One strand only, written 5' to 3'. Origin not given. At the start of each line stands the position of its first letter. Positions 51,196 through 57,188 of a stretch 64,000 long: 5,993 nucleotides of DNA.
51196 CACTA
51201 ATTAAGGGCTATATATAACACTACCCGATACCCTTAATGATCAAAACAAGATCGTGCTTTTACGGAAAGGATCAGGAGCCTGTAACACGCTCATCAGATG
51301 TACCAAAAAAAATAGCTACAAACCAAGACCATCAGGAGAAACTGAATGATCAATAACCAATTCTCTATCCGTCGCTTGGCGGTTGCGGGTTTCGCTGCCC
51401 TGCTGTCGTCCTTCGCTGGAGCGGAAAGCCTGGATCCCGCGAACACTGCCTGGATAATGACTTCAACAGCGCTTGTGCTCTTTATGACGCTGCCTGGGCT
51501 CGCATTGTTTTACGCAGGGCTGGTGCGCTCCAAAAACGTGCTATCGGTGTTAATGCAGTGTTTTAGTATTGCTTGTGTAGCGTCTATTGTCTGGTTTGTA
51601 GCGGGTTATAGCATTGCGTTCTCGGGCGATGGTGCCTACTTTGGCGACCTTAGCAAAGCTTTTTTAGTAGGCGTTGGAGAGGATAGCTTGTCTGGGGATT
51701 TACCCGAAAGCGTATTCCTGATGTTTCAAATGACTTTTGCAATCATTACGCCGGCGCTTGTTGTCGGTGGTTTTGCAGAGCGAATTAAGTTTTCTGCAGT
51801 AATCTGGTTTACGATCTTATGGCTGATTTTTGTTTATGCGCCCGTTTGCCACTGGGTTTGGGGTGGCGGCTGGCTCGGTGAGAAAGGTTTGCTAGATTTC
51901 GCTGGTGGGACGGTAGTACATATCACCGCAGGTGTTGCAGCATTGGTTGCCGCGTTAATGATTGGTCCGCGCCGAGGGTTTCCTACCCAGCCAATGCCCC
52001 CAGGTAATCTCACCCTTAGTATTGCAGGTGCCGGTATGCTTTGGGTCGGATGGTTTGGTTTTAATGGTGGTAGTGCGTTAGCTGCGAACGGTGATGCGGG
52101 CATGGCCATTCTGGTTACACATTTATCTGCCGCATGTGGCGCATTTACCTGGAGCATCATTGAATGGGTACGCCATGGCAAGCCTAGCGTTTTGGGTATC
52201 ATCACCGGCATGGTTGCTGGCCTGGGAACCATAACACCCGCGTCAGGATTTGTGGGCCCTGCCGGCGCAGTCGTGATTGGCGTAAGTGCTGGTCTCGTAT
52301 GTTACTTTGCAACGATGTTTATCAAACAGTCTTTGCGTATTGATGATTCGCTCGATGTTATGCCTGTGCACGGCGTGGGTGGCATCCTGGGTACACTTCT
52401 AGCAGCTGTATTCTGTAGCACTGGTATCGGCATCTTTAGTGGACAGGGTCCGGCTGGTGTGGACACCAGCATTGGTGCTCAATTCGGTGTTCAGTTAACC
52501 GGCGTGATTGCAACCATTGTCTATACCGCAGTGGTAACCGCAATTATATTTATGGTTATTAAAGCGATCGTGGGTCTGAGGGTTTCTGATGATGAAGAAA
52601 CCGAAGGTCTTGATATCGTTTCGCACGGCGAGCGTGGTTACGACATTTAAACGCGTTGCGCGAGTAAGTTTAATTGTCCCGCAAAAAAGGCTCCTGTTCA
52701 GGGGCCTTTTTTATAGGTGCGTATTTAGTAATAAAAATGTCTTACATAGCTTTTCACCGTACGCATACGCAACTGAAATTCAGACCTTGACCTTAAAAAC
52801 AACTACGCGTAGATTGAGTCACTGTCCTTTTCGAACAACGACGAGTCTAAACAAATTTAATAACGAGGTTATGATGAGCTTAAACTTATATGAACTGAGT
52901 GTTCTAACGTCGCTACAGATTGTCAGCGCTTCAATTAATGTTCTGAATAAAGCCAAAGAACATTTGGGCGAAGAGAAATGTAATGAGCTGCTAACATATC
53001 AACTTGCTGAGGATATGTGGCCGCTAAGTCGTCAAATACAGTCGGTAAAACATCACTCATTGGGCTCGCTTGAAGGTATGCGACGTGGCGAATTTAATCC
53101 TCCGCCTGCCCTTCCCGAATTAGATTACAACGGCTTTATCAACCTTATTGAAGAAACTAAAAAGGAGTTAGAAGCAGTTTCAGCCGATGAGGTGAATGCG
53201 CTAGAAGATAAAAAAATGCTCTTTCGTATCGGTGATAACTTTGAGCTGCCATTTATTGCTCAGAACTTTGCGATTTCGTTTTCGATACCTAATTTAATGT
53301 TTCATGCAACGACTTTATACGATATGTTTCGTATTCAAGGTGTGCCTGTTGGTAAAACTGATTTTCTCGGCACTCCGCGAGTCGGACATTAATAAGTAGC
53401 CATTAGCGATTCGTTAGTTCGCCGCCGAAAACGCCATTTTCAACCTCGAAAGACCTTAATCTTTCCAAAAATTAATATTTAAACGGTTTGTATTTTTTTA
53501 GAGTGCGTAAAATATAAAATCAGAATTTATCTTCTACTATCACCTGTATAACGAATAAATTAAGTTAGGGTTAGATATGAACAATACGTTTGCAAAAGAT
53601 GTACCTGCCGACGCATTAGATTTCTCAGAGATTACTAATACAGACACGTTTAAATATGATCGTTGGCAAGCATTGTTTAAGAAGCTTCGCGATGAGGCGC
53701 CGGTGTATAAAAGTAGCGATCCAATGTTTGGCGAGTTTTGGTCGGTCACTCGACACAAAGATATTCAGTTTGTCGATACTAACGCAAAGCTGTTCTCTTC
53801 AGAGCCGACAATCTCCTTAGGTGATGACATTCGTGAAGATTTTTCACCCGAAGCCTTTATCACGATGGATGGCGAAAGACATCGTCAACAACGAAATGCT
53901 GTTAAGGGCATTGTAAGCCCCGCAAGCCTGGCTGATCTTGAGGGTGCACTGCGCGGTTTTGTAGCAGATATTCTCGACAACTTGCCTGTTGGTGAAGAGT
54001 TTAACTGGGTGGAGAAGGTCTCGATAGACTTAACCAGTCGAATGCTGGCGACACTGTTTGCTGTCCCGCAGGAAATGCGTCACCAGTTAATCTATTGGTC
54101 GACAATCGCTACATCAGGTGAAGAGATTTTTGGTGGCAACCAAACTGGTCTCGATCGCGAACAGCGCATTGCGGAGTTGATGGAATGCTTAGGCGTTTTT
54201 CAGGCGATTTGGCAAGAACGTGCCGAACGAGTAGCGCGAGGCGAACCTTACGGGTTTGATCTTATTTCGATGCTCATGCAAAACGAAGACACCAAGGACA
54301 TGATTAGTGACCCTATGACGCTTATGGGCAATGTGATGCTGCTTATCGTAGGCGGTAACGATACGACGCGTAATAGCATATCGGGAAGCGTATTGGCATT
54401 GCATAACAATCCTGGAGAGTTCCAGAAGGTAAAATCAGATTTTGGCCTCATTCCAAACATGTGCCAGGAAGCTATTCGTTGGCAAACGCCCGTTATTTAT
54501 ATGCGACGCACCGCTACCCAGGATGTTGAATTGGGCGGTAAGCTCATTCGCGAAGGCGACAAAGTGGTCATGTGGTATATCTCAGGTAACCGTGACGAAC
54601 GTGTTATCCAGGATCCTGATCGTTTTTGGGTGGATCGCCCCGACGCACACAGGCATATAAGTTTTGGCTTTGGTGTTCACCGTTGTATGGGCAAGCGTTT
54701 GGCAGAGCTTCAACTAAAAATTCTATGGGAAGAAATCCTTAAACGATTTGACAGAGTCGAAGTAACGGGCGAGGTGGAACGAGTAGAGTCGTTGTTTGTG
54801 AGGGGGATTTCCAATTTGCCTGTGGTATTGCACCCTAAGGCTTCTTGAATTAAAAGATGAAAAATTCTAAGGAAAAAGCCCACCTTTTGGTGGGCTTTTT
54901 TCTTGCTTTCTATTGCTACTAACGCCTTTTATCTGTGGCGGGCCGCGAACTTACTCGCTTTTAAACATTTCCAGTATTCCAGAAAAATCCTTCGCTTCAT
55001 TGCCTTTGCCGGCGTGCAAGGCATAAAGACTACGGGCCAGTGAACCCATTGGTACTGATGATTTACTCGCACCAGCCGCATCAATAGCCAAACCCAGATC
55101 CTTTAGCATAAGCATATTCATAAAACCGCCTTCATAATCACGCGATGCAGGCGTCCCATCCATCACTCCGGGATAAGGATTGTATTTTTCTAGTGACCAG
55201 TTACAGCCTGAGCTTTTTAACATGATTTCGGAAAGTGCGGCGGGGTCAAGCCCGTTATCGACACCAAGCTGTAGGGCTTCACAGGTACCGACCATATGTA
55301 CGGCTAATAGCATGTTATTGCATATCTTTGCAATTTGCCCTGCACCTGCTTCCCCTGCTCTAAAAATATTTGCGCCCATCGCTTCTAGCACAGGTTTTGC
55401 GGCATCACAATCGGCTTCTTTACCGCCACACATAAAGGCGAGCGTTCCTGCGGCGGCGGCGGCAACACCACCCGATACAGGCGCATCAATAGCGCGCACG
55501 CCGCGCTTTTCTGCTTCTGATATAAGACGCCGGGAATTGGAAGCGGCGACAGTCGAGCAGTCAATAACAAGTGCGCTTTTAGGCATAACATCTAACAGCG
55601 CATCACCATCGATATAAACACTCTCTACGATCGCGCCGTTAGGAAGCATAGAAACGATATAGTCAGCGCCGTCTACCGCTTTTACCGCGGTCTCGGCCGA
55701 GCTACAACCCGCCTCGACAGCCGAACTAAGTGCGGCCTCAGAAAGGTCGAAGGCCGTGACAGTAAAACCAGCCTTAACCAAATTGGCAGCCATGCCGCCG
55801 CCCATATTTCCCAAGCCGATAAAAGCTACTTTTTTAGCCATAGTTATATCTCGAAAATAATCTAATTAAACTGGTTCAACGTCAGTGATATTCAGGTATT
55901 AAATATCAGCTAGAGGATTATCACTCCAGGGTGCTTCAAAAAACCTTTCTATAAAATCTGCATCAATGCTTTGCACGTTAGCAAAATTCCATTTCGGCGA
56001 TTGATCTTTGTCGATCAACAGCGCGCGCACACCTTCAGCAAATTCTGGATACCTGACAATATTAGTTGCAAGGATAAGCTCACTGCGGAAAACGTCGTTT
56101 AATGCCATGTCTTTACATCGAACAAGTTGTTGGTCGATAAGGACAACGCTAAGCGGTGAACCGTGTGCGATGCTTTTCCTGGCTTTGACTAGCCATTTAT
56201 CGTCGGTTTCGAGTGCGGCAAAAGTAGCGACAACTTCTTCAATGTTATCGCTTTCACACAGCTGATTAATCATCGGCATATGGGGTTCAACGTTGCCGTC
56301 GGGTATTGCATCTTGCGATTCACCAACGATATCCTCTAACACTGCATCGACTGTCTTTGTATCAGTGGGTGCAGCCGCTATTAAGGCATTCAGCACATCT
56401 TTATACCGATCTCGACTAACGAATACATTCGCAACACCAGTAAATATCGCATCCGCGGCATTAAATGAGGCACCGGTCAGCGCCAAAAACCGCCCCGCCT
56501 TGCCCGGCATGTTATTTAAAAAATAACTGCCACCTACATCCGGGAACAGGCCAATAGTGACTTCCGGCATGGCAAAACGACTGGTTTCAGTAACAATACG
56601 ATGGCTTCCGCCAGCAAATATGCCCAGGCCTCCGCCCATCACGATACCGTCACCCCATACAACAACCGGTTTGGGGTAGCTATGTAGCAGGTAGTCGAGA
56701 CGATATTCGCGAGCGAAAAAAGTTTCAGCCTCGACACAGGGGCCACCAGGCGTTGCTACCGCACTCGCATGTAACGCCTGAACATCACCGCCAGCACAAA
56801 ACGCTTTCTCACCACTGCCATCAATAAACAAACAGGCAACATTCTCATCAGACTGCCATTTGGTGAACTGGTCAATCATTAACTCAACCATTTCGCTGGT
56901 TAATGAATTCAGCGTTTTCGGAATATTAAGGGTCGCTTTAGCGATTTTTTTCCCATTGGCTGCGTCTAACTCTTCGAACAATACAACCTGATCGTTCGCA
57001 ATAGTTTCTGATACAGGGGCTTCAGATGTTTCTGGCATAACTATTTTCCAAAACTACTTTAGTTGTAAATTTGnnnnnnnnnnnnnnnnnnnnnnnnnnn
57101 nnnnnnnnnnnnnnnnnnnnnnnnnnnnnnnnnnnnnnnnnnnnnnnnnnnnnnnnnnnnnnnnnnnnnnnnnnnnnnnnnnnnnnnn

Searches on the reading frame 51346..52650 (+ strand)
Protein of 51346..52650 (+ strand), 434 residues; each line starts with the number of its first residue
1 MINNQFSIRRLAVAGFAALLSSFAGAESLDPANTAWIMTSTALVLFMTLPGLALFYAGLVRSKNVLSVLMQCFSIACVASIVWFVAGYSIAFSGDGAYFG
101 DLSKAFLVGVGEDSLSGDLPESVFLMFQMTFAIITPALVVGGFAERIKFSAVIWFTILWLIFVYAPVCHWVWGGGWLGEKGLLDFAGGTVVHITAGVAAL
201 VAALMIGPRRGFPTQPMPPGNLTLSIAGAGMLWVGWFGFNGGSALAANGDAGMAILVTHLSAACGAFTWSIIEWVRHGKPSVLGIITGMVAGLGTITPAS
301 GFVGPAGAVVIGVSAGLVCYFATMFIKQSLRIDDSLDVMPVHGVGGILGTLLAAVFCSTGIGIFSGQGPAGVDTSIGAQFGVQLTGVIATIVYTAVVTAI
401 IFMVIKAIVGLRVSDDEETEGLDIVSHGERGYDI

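Call 10: search_protein_families(library=pfam, proteins=[window:51346-52650:+], max_evalue=0.001)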
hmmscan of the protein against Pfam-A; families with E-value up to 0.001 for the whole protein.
window:51346-52650:+ (434 aa): 1 family
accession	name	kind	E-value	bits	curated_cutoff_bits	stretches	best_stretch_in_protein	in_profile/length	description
PF00909.26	Ammonium_transp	-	7.5e-119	397.4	23.2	1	35-432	1-399/399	Ammonium Transporter Family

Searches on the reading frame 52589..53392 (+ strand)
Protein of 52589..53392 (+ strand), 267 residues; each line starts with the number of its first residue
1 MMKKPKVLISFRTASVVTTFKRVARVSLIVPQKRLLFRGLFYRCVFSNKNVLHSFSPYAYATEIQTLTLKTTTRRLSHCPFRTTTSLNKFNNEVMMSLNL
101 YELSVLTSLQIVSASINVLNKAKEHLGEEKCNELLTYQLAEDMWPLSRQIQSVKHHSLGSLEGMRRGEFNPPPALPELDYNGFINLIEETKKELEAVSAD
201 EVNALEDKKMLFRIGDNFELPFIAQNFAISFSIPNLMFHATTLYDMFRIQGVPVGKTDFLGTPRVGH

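Call 35: search_protein_families(library=ncbifam, proteins=[window:52589-53392:+], max_evalue=1e-10)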
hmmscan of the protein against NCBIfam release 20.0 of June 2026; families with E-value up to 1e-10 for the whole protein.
window:52589-53392:+ (267 aa): 0 families

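Call 61: search_protein_families(library=pfam, proteins=[window:52589-53392:+], max_evalue=0.0001)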
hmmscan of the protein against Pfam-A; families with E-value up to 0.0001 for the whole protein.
window:52589-53392:+ (267 aa): 1 family
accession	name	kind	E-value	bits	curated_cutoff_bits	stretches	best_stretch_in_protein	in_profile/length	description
PF09351.15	DUF1993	-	7.2e-33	114.3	23.4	1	100-260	1-161/161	Domain of unknown function (DUF1993)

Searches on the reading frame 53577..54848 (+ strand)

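Call 35: search_protein_families(library=ncbifam, proteins=[window:53577-54848:+], max_evalue=1e-10)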
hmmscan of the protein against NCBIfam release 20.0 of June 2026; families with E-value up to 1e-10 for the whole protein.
window:53577-54848:+ (423 aa): 7 families
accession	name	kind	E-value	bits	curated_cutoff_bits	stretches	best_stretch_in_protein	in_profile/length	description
NF041802.1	P450_SolI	exception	1.3e-109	366.5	850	1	8-419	10-423/424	solanimycin biosynthesis cytochrome P450 SolI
NF041177.1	Cyp119_Thmprot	equivalog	2.7e-41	141.6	680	1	33-416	4-364/368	cytochrome P450 Cyp119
TIGR04458.1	CYP450_TxtE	equivalog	2.3e-36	125.3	500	1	83-418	73-402/403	4-nitrotryptophan synthase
TIGR04538.1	P450_cycloAA_1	subfamily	8.8e-33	113.7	500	1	32-415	13-391/395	cytochrome P450, cyclodipeptide synthase-associated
TIGR04515.1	P450_rel_GT_act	subfamily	1.6e-27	96.9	343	1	92-416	90-385/386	P450-derived glycosyltransferase activator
NF045816.1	PentlenlactSyn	equivalog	1.5e-24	86.5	700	1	35-416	20-394/396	pentalenolactone synthase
NF050147.1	aminopyruv_ApyO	equivalog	1.6e-16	60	525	1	94-394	80-396/444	RiPP biosynthesis cytochrome P450 ApyO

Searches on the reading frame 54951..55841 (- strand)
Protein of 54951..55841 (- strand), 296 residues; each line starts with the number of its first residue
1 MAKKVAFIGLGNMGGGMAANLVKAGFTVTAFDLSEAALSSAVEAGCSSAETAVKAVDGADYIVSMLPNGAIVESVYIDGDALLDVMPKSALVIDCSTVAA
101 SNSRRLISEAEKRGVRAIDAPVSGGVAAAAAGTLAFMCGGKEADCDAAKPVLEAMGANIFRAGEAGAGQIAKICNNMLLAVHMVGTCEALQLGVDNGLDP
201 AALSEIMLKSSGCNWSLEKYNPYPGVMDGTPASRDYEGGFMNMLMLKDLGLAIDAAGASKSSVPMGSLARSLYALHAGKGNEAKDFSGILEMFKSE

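Call 35: search_protein_families(library=ncbifam, proteins=[window:54951-55841:-], max_evalue=1e-10)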
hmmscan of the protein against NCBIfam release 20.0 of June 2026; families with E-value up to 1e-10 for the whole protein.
window:54951-55841:- (296 aa): 10 families
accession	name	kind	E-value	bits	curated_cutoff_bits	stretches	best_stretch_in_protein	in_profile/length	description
TIGR01692.1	HIBADH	equivalog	2.8e-117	391.2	291.6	1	7-293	1-287/288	3-hydroxyisobutyrate dehydrogenase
NF043037.1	ThreonDh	equivalog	1e-55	189.3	350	1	3-294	3-288/297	L-threonate dehydrogenase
TIGR01505.1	tartro_sem_red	equivalog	7.9e-55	186.1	340.75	1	4-292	1-282/291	2-hydroxy-3-oxopropionate reductase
NF012005.0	PRK15461.1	equivalog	9.5e-54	182.6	348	1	3-294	2-287/298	sulfolactaldehyde 3-reductase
NF008592.0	PRK11559.1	equivalog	4.1e-53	180.6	397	1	1-293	1-286/296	2-hydroxy-3-oxopropionate reductase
NF011633.0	PRK15059.1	equivalog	1.4e-34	119.7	451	1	4-291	2-281/292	2-hydroxy-3-oxopropionate reductase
NF007161.0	PRK09599.1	subfamily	4.3e-23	82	271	1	4-177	2-178/302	NADP-dependent phosphogluconate dehydrogenase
TIGR00872.1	gnd_rel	equivalog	6.5e-16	58.4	297.2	1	4-190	2-189/299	phosphogluconate dehydrogenase (NAD(+)-dependent, decarboxylating)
NF006765.0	PRK09287.1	equivalog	4.4e-15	55.5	413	1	3-192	4-203/476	NADP-dependent phosphogluconate dehydrogenase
TIGR00873.1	gnd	equivalog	3.5e-13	49.2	426.7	1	5-192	2-199/467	decarboxylating NADP(+)-dependent phosphogluconate dehydrogenase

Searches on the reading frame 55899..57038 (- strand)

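Call 35: search_protein_families(library=ncbifam, proteins=[window:55899-57038:-], max_evalue=1e-10)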
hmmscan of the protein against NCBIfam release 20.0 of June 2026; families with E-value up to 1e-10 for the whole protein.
window:55899-57038:- (379 aa): 51 families (the best 25 are shown)
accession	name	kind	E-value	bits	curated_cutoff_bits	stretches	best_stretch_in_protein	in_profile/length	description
NF058611.1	NlCAhytisonDspII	equivalog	6e-108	361.2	600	1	19-379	3-367/367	enoyl-CoA hydratase/isomerase DspII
NF004127.0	PRK05617.1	subfamily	1e-103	347.4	274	1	26-372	13-349/356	3-hydroxyisobutyryl-CoA hydrolase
NF004634.0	PRK05980.1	equivalog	3.1e-28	98.9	375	1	29-220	10-199/263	crotonase/enoyl-CoA hydratase family protein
NF042430.2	EnCoAhydt_DpgD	equivalog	2.5e-25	89.4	400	1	30-232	5-210/258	enoyl-CoA-hydratase DpgD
NF051848.1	EnCoAHydtEchA19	equivalog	4.6e-25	88.6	400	1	35-274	13-248/258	enoyl-CoA hydratase EchA19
NF006008.0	PRK08139.1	equivalog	3.3e-24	85.8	313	1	28-221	17-203/266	enoyl-CoA hydratase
TIGR02280.1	PaaB1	equivalog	6.2e-23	81.6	345.15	1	30-226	7-201/256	2-(1,2-epoxy-1,2-dihydrophenyl)acetyl-CoA isomerase PaaG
NF005864.0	PRK07799.1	equivalog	1e-21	77.3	316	1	35-211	21-193/266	crotonase/enoyl-CoA hydratase family protein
NF004475.0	PRK05809.1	subfamily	2.1e-21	76.6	394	1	29-220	11-200/260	short-chain-enoyl-CoA hydratase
NF005699.0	PRK07509.1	equivalog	9.9e-21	74.6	249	1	29-205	11-187/267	crotonase/enoyl-CoA hydratase family protein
NF005073.0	PRK06495.1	subfamily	2e-20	73.2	296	1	30-217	12-190/257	enoyl-CoA hydratase/isomerase family protein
NF004781.0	PRK06127.1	subfamily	2.8e-20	73.1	291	1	23-241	12-230/269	enoyl-CoA hydratase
NF004795.0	PRK06143.1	subfamily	4.3e-20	72.3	283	1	29-220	16-200/260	enoyl-CoA hydratase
NF006007.0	PRK08138.1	subfamily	4.8e-20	72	355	1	28-210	14-187/261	enoyl-CoA hydratase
NF005675.0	PRK07468.1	equivalog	5.5e-20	72.2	350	1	28-274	11-252/262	crotonase/enoyl-CoA hydratase family protein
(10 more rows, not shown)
